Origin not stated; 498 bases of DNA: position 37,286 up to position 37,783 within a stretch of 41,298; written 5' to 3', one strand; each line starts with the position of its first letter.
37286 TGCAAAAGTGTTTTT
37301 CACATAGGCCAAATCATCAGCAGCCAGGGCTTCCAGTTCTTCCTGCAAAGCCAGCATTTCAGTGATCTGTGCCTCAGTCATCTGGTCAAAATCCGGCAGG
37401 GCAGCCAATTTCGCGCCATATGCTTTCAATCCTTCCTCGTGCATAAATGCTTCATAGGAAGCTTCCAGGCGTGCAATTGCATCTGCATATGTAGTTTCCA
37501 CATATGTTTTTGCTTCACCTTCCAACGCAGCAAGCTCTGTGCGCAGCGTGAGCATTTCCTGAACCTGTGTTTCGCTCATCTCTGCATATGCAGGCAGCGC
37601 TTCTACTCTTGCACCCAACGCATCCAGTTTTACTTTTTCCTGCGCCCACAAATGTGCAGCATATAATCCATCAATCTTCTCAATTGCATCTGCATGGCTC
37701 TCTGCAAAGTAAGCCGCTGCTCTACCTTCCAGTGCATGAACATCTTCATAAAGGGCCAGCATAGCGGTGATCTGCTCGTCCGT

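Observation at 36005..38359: Anchoring-scaffoldin-like protein: one cohesin-like module on a ~550-aa helical repeat stalk with a PPQTG sorting signal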

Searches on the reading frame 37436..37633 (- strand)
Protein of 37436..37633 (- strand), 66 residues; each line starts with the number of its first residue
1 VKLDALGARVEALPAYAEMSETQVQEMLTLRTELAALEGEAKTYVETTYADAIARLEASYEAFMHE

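Call 26: find_homologous_proteins(query=A3, max_evalue=0.001)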
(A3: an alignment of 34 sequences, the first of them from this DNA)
Query A3 (34 sequences) (66 aa, profile of the alignment): 1 proteins with E <= 0.001 among 1551 candidates.
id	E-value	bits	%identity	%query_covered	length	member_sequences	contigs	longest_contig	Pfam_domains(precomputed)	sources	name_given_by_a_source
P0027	2.0e-10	58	-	-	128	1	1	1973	PF00746.27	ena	-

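Call 27: search_solved_structures(query=A3, max_evalue=10, show_alignments=3)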
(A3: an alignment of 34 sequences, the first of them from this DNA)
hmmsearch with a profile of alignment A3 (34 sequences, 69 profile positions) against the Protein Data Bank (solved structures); distinct sequences matched with E-value up to 10: 13.
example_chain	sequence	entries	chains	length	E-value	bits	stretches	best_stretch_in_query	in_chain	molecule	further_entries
3jqh_A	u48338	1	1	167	0.056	16.9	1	1-51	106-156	C-type lectin domain family 4 member M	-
5jff_B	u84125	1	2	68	0.14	15.6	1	17-64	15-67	Uncharacterized protein YhfG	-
5jfz_B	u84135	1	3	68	0.27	14.7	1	17-64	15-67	Uncharacterized protein YhfG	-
2f6m_B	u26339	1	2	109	0.31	14.5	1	22-52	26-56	Vacuolar protein sorting-associated protein VPS28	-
5wo1_A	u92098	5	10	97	0.32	14.5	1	17-51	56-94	Periplasmic chaperone Spy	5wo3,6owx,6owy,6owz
2p22_B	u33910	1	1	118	0.4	14.2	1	22-52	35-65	Vacuolar protein sorting-associated protein 28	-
5m31_A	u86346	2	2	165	0.4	14.2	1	21-61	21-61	Appr-1-p processing domain protein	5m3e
2f66_B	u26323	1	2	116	0.4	14.2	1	22-52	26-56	Vacuolar protein sorting-associated protein VPS28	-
3bm7_A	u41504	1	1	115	0.55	13.7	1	20-47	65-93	Protein of unknown function with ferredoxin-like fold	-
2caz_B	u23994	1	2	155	0.77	13.3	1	22-52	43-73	VACUOLAR PROTEIN SORTING-ASSOCIATED PROTEIN VPS28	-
1wh5_A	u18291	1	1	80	2.1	11.9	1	19-35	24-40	ZF-HD homeobox family protein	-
3hjl_A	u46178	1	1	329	2.4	11.7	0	17-54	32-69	Flagellar motor switch protein fliG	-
5wsu_A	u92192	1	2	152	9.6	9.8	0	15-29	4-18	Calmodulin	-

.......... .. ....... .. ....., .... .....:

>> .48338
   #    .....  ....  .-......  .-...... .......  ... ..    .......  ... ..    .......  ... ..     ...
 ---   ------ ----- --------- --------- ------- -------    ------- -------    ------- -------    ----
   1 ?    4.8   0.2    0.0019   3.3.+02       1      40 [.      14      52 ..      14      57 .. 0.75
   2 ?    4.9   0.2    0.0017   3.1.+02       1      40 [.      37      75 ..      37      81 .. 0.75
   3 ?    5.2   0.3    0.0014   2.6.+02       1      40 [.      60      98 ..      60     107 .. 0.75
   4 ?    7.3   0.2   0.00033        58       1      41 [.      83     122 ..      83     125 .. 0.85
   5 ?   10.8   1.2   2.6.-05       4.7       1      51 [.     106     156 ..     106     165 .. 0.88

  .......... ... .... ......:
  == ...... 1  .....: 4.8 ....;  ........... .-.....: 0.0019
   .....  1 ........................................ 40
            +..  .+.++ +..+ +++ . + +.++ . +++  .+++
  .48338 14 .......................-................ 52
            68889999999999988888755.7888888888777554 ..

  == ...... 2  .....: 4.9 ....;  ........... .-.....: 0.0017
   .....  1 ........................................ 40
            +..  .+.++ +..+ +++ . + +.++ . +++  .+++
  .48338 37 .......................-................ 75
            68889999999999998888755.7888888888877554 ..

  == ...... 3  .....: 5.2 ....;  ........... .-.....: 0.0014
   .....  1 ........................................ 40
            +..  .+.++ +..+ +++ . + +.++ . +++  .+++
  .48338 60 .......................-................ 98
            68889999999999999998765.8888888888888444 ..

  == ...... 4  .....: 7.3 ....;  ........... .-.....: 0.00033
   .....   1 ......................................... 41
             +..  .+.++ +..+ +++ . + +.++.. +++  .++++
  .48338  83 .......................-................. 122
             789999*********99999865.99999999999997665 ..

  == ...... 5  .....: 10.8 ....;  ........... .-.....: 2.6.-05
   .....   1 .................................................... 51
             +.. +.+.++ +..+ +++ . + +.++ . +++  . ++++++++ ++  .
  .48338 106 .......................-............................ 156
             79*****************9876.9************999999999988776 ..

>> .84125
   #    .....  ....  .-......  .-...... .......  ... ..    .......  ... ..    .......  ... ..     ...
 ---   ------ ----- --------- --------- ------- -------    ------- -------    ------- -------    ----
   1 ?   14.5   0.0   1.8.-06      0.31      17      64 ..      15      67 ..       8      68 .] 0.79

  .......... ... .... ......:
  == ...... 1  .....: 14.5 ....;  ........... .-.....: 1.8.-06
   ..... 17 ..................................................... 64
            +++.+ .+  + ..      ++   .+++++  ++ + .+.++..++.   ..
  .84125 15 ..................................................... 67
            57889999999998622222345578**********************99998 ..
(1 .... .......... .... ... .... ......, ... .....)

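Call 60: search_protein_representatives(alignment_id=A3)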
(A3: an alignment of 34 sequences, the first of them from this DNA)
Query: 34 sequences, 69 profile positions. Proteins with E-value up to 0.001 (for the whole library): 37; up to 1e-10: 4; up to 1e-30: 2. The best 37 are listed.
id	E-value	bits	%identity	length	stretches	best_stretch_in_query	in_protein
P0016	5.6e-148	497.5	-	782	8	1-67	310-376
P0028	8.0e-40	151.0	-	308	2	2-66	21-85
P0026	4.4e-26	107.0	-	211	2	2-66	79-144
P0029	4.8e-24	100.5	-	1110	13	7-56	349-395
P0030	2.9e-10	56.3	-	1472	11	3-58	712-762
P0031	5.6e-10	55.4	-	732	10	5-45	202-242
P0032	7.7e-09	51.8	-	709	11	4-47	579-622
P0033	1.9e-08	50.5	-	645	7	2-60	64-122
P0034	4.5e-08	49.3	-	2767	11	8-46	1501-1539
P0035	5.4e-08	49.1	-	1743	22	4-46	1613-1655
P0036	2.9e-07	46.7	-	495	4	5-46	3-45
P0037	3.4e-07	46.5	-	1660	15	6-59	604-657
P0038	3.9e-07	46.3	-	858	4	6-64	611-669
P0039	4.0e-07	46.3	-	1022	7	1-57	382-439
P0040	4.9e-07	46.0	-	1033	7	7-47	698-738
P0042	4.4e-06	42.9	-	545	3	4-66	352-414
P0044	1.2e-05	41.6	-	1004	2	2-61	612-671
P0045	1.9e-05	40.9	-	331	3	4-52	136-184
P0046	2.3e-05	40.6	-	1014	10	3-64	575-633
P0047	2.4e-05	40.6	-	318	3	8-67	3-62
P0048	2.4e-05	40.6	-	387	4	14-44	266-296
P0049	4.5e-05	39.7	-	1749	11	4-65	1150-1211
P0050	6.7e-05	39.1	-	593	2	3-54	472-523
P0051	6.8e-05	39.1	-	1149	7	2-66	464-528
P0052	7.1e-05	39.1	-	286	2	10-63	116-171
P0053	9.7e-05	38.6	-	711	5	2-41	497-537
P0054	1.4e-04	38.1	-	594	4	2-38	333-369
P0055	1.5e-04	38.0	-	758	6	1-26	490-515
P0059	5.6e-04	36.2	-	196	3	29-59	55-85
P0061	6.3e-04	36.0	-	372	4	5-61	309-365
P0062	9.6e-04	35.4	-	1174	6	2-53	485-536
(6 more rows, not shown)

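Call 61: search_protein_families(library=pfam, proteins=[P0029, P0030, P0031, P0032, P0033, P0035, P0037, P0039], max_evalue=0.001)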
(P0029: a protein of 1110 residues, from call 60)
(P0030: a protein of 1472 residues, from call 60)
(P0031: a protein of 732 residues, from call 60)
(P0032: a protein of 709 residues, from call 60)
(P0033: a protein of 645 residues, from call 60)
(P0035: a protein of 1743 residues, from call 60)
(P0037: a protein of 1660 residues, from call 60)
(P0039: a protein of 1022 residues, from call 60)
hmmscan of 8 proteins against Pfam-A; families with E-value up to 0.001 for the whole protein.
P0029 (1110 aa): 4 families
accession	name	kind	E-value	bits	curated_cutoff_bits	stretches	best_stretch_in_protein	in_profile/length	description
PF11304.13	DUF3106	-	3.5e-11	43.9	24.3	0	232-328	4-102/104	Protein of unknown function (DUF3106)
PF23614.1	DUF7141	-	5.9e-06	26.4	27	0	497-521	20-44/61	Domain of unknown function (DUF7141)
PF02368.24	Big_2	-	4.2e-05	23.9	22.8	1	1023-1104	2-75/79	Bacterial Ig-like domain (group 2)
PF07813.17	LTXXQ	-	7.2e-05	23.9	24.3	0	180-261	15-99/100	LTXXQ motif family protein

P0030 (1472 aa): 2 families
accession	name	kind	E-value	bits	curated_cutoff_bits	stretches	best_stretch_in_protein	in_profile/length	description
PF16515.11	HIP1_clath_bdg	-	3.9e-07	30.8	28.8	0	907-954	47-92/99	Clathrin-binding domain of Huntingtin-interacting protein 1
PF07813.17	LTXXQ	-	5.3e-07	30.7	24.3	0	1317-1374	3-60/100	LTXXQ motif family protein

P0031 (732 aa): 3 families
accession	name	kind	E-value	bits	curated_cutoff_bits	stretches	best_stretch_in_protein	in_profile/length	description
PF00404.24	Dockerin_1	-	2.2e-11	44.2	22.9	1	664-719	1-56/57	Dockerin type I domain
PF11304.13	DUF3106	-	0.00011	23.1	24.3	0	410-437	73-100/104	Protein of unknown function (DUF3106)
PF13344.12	Hydrolase_6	-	0.00083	19.8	27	0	415-439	10-34/101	Haloacid dehalogenase-like hydrolase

P0032 (709 aa): 3 families
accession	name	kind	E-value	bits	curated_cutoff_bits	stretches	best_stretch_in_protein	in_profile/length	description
PF00404.24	Dockerin_1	-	6.9e-08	33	22.9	1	641-696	1-56/57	Dockerin type I domain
PF03338.20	Pox_J1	-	2.9e-06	27.7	27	0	430-494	25-83/145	Poxvirus J1 protein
PF11304.13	DUF3106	-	6e-06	27.1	24.3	0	457-485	75-103/104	Protein of unknown function (DUF3106)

P0033 (645 aa): 2 families
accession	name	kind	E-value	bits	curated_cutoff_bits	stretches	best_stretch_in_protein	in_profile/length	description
PF11304.13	DUF3106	-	5e-10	40.2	24.3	0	253-331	21-101/104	Protein of unknown function (DUF3106)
PF07813.17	LTXXQ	-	2.3e-06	28.7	24.3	0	256-280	72-96/100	LTXXQ motif family protein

P0035 (1743 aa): 6 families
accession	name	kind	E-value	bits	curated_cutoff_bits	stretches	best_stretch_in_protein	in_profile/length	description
PF13344.12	Hydrolase_6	-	2.9e-10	40.5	27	0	504-603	10-94/101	Haloacid dehalogenase-like hydrolase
PF11304.13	DUF3106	-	4.4e-09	37.2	24.3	0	1449-1525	35-102/104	Protein of unknown function (DUF3106)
PF13376.11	OmdA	-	1e-08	35.4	25.6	0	1376-1396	14-34/60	Bacteriocin-protection, YdeI or OmpD-Associated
PF00404.24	Dockerin_1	-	5.1e-08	33.4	22.9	1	1675-1728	1-54/57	Dockerin type I domain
PF05171.18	HemS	-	7.7e-05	23.1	24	0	1350-1411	17-80/128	Haemin-degrading HemS.ChuX domain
PF18544.7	Polo_box_3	-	0.00032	21.7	34.2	0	1237-1279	38-77/97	Polo box domain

P0037 (1660 aa): 4 families
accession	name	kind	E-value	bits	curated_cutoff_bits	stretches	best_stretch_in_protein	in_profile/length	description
PF11304.13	DUF3106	-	3.5e-22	79.3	24.3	0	877-957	19-101/104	Protein of unknown function (DUF3106)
PF02368.24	Big_2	-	1.8e-07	31.5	22.8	1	1576-1653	3-74/79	Bacterial Ig-like domain (group 2)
PF19789.6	DUF6273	-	2e-07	31.5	23.5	1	110-250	27-171/172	Domain of unknown function (DUF6273)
PF06628.17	Catalase-rel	-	0.00046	20.7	30.1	0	1156-1200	3-48/65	Catalase-related immune-responsive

P0039 (1022 aa): 1 family
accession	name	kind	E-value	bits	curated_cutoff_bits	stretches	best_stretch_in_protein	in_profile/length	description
PF09479.16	Flg_new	-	8.1e-11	42.3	27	1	231-286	1-52/65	Listeria-Bacteroides repeat domain (List_Bact_rpt)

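Call 71: search_protein_families(library=pfam, proteins=[P0038, P0053, P0055, P0044, P0040, P0046, P0050, P0054, P0042, P0036], max_evalue=0.001)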
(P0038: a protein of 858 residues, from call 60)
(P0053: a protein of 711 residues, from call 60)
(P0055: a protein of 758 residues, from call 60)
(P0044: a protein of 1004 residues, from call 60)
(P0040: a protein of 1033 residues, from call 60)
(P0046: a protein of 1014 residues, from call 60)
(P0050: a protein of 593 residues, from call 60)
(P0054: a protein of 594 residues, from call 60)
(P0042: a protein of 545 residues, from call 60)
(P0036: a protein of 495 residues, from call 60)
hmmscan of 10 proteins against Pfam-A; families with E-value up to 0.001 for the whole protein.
P0038 (858 aa): 2 families
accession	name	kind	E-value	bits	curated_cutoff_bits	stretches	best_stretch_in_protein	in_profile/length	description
PF00395.25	SLH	-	5.4e-29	100.4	20.8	3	737-780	1-44/44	S-layer homology domain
PF20578.4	aBig_2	-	6.6e-12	45.5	27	1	2-52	36-88/89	Atrophied bacterial Ig domain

P0053 (711 aa): 3 families
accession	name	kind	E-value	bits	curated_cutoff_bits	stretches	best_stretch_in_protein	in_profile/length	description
PF18657.6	YDG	-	2e-15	57.2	25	1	93-168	2-81/85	YDG domain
PF08651.15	DASH_Duo1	-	0.0001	22.4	25.4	0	381-415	4-38/74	DASH complex subunit Duo1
PF05557.18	MAD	-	0.00022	20.2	30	0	447-591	327-469/661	Mitotic checkpoint protein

P0055 (758 aa): 26 families (the best 25 are shown)
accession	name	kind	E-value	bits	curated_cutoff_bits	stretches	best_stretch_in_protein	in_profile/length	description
PF13432.12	TPR_16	-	2.2e-30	105.2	32.7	3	488-549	3-64/65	Tetratricopeptide repeat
PF13428.12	TPR_14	-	1.1e-28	97.1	23.5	1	521-552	6-37/44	Tetratricopeptide repeat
PF07719.23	TPR_2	-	6.9e-28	94.9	27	0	522-549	7-34/34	Tetratricopeptide repeat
PF14559.12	TPR_19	-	1.1e-26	93.4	25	4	494-550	3-59/68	Tetratricopeptide repeat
PF00515.34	TPR_1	-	1e-24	85.7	27.8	0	519-549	4-34/34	Tetratricopeptide repeat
PF13174.12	TPR_6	-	8.3e-23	79.9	26.3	0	523-548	7-32/33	Tetratricopeptide repeat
PF07721.20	TPR_4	-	7.8e-21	72.9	27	0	622-643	5-26/26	Tetratricopeptide repeat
PF13424.12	TPR_12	-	6e-19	68.5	30.1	0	390-439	20-70/77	Tetratricopeptide repeat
PF13431.12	TPR_17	-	9e-16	57.2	24.4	0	538-570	1-33/34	Tetratricopeptide repeat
PF24575.1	TPR_Slam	-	9.5e-16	58.6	35.2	0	502-553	35-84/104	Surface lipoprotein assembly modifier, N-terminal TPR repeats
PF13181.12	TPR_8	-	2.5e-13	49.4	25.7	0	623-646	6-29/34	Tetratricopeptide repeat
PF03704.23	BTAD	-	4.9e-11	43.6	22.1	0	517-578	63-124/146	Bacterial transcriptional activator domain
PF12569.14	NatA_aux_su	-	1.2e-09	38.1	33.3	0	388-481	12-106/515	N-terminal acetyltransferase A, auxiliary subunit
PF12895.13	ANAPC3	-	4.1e-09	37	27.2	0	393-473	16-81/82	Anaphase-promoting complex, cyclosome, subunit 3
PF13176.12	TPR_7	-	3.4e-08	33.4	27.9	0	523-549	6-34/36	Tetratricopeptide repeat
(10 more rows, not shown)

P0044 (1004 aa): 1 family
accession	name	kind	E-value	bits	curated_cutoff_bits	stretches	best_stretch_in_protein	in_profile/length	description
PF07523.18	Big_3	-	3.4e-07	30.9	21.2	1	534-594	3-60/68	Bacterial Ig-like domain (group 3)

P0040 (1033 aa): 3 families
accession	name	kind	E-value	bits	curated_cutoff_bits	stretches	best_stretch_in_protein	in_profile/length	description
PF19789.6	DUF6273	-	6.8e-11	42.8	23.5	1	83-227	4-171/172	Domain of unknown function (DUF6273)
PF11304.13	DUF3106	-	3.7e-09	37.4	24.3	0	709-796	21-103/104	Protein of unknown function (DUF3106)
PF23614.1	DUF7141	-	1.1e-05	25.5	27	0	905-929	20-44/61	Domain of unknown function (DUF7141)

P0046 (1014 aa): 1 family
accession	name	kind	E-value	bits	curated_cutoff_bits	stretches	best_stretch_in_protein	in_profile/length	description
PF11304.13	DUF3106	-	7.4e-12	46.1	24.3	0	192-277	23-101/104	Protein of unknown function (DUF3106)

P0050 (593 aa): 1 family
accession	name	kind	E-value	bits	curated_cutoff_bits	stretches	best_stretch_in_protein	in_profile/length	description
PF07581.17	Glug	-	3.5e-12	46.3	20.5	1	174-194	6-27/28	The GLUG motif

P0054 (594 aa): 5 families
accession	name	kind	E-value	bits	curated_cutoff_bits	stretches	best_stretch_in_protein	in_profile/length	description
PF12639.13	Colicin-DNase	-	3.1e-06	28.3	25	0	200-223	55-78/96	DNase/tRNase domain of colicin-like bacteriocin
PF03352.18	Adenine_glyco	-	5.1e-05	23.6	25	0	192-242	87-138/177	Methyladenine glycosylase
PF20117.4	DUF6507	-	0.00028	21.8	25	0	131-191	37-90/120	Family of unknown function (DUF6507)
PF02996.22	Prefoldin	-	0.0004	20.7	23.2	0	498-531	3-37/120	Prefoldin subunit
PF21884.2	ZUO1-like_ZHD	-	0.0007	20.6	25.1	0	353-380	30-57/105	Zuotin-like, zuotin homology domain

P0042 (545 aa): 3 families
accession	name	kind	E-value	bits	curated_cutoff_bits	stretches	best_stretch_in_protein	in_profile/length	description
PF05808.16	Podoplanin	-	1.2e-05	26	30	1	433-520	45-129/135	Podoplanin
PF08457.15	Sfi1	-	4.8e-05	22.5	22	0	308-384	414-490/570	Sfi1 spindle body protein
PF14828.11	Amnionless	-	0.00018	20.9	30.4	1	392-538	255-390/442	Amnionless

P0036 (495 aa): 0 families

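Call 83: search_protein_families(library=pfam, proteins=[P0034, P0045, P0047, P0048, P0049, P0051, P0052, P0059, P0061, P0062], max_evalue=0.0001)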
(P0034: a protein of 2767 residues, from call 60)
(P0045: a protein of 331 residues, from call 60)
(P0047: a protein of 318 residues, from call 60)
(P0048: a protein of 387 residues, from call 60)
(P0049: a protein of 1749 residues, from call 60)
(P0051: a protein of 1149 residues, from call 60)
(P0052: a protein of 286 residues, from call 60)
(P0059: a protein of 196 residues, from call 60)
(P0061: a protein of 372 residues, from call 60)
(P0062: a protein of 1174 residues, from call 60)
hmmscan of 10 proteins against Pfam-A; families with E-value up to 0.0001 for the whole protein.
P0034 (2767 aa): 4 families
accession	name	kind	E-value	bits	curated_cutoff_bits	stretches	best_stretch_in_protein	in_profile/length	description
PF18889.6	Beta_helix_3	-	8.6e-33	112.1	27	1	620-641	1-19/20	Beta helix repeat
PF09479.16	Flg_new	-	1.7e-31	108.6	27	3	395-463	2-65/65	Listeria-Bacteroides repeat domain (List_Bact_rpt)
PF11304.13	DUF3106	-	2e-21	76.9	24.3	0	1826-1913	23-102/104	Protein of unknown function (DUF3106)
PF00828.25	Ribosomal_L27A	-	7.8e-10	39.5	21.5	1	2695-2763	1-71/72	Ribosomal proteins 50S-L15, 50S-L18e, 60S-L27A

P0045 (331 aa): 3 families
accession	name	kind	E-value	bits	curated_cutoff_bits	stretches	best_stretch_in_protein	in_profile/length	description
PF00612.33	IQ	-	6.8e-19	66.3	20.3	0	109-128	2-21/21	IQ calmodulin-binding motif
PF02197.22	RIIa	-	1.3e-11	44.4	22.4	1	13-44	2-33/38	Regulatory subunit of type II PKA R-subunit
PF24227.1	DUF7443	-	2.6e-05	24.2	27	0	150-172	28-47/58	Domain of unknown function (DUF7443)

P0047 (318 aa): 1 family
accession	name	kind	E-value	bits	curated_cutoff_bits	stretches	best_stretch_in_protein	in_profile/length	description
PF00395.25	SLH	-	3.5e-35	120.2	20.8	3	197-240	1-44/44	S-layer homology domain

P0048 (387 aa): 0 families

P0049 (1749 aa): 2 families
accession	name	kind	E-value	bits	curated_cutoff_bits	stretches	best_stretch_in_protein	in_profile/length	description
PF11304.13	DUF3106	-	1.2e-08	35.8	24.3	0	537-621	21-100/104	Protein of unknown function (DUF3106)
PF02368.24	Big_2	-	7.4e-08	32.7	22.8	1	1665-1742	3-74/79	Bacterial Ig-like domain (group 2)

P0051 (1149 aa): 1 family
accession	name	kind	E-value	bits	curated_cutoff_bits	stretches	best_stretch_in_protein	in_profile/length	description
PF11304.13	DUF3106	-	6e-12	46.4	24.3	0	855-895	45-84/104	Protein of unknown function (DUF3106)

P0052 (286 aa): 6 families
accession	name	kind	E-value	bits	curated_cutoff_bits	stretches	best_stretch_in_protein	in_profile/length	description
PF21476.4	PF0610-like_N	-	3.7e-07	30.7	33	0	116-141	6-31/50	PF0610-like, N-terminal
PF04545.22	Sigma70_r4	-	9.3e-07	28.7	24.1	0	184-209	12-37/50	Sigma-70, region 4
PF08279.18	HTH_11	-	8.9e-06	25.9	25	0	116-140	5-31/55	HTH domain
PF01022.26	HTH_5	-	2e-05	24.8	22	0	114-142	5-33/47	Bacterial regulatory protein, arsR family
PF13565.12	HTH_32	-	3e-05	24.9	33.7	0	103-138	25-60/73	Homeodomain-like domain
PF01381.28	HTH_3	-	3.5e-05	24.2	23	0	116-149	1-34/55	Helix-turn-helix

P0059 (196 aa): 3 families
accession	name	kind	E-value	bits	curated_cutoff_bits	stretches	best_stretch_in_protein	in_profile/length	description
PF16525.10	MHB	-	4.1e-06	27.3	27.4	0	100-141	19-64/77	Haemophore, haem-binding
PF09349.15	OHCU_decarbox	-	1.4e-05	26.1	24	0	84-146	39-103/155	OHCU decarboxylase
PF21096.2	RecA_C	-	2.9e-05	24.5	27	0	68-90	34-56/57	RecA C-terminal domain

P0061 (372 aa): 0 families

P0062 (1174 aa): 3 families
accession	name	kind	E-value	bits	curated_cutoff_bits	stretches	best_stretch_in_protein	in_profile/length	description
PF18885.6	DUF5648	-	3.2e-53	180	25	1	1043-1172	2-133/134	Domain of unknown function (DUF5648)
PF11304.13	DUF3106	-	7.3e-08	33.3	24.3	0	563-638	24-101/104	Protein of unknown function (DUF3106)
PF07554.19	FIVAR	-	5.4e-05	24.2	29.2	1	283-346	1-68/71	FIVAR domain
